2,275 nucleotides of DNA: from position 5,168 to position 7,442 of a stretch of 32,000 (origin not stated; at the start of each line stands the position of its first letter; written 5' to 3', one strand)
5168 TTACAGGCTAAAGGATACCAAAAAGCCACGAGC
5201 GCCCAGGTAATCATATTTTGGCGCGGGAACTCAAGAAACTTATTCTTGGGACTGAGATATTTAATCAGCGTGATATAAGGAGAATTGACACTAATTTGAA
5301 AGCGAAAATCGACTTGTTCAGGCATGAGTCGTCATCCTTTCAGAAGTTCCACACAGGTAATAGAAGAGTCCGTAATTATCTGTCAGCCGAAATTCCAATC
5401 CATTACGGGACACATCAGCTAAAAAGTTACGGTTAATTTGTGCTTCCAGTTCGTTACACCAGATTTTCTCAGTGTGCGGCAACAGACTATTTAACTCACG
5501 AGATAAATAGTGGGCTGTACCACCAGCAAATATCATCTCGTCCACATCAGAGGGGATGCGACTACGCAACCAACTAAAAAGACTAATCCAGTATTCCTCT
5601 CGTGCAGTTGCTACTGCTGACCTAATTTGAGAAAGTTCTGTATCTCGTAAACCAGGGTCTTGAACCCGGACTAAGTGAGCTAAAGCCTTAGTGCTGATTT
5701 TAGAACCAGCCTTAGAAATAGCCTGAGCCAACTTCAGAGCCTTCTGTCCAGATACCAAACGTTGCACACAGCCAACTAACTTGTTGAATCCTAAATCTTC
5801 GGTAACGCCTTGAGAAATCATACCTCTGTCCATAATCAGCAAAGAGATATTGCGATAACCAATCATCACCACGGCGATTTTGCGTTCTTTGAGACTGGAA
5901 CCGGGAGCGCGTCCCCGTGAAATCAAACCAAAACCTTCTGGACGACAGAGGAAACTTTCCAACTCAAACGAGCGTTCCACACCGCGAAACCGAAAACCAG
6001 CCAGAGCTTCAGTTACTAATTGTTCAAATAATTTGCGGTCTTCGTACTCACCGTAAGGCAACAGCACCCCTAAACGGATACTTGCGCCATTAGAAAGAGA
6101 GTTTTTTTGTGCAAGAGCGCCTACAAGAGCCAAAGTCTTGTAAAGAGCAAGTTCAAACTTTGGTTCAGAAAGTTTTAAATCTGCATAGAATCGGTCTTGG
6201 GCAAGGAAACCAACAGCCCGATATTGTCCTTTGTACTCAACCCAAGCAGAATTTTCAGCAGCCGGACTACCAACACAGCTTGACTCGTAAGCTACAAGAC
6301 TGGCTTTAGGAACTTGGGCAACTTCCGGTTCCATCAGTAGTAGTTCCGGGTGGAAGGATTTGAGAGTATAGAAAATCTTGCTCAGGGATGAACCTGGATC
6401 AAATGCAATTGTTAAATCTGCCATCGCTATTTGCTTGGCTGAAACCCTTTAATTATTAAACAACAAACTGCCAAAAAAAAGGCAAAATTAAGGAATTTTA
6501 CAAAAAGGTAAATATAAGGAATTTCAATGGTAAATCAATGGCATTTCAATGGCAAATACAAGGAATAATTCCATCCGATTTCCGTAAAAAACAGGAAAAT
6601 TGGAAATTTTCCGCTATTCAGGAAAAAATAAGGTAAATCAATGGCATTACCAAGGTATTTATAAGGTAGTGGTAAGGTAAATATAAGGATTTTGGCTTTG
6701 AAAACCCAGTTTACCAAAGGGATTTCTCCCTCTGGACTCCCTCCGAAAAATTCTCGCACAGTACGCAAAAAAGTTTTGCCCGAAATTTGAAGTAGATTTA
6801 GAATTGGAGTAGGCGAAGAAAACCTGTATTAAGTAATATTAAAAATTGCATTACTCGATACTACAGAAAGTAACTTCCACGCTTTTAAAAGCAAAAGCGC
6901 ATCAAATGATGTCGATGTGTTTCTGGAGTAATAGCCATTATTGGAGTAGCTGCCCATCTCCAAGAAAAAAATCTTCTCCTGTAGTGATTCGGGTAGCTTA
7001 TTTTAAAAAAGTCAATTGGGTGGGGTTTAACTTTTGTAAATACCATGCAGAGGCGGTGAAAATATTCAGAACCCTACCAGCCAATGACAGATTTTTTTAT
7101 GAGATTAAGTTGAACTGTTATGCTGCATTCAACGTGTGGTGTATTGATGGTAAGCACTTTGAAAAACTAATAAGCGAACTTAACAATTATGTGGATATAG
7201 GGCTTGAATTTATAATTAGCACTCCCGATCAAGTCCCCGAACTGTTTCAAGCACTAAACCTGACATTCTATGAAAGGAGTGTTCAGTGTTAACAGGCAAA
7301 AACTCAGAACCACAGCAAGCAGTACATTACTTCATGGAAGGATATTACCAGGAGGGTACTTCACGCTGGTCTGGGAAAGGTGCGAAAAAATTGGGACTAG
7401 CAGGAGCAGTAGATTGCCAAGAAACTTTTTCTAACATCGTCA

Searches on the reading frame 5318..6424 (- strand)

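Call 5: search_protein_families(library=pfam, max_evalue=0.1, proteins=[window:5318-6424:-])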
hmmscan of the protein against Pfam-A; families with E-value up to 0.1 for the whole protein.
window:5318-6424:- (368 aa): 1 family
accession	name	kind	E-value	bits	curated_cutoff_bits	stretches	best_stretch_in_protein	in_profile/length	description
PF17989.7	ALP_N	-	0.00018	22.2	26.3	1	42-166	23-148/148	Actin like proteins N terminal domain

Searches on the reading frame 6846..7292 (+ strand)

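Call 5: search_protein_families(library=pfam, max_evalue=0.1, proteins=[window:6846-7292:+])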
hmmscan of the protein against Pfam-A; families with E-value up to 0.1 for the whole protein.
window:6846-7292:+ (148 aa): 1 family
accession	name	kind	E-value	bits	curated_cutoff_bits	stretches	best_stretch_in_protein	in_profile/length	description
PF10786.14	HI_0552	-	0.065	13.3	25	1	29-107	71-147/202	HI_0552 protein family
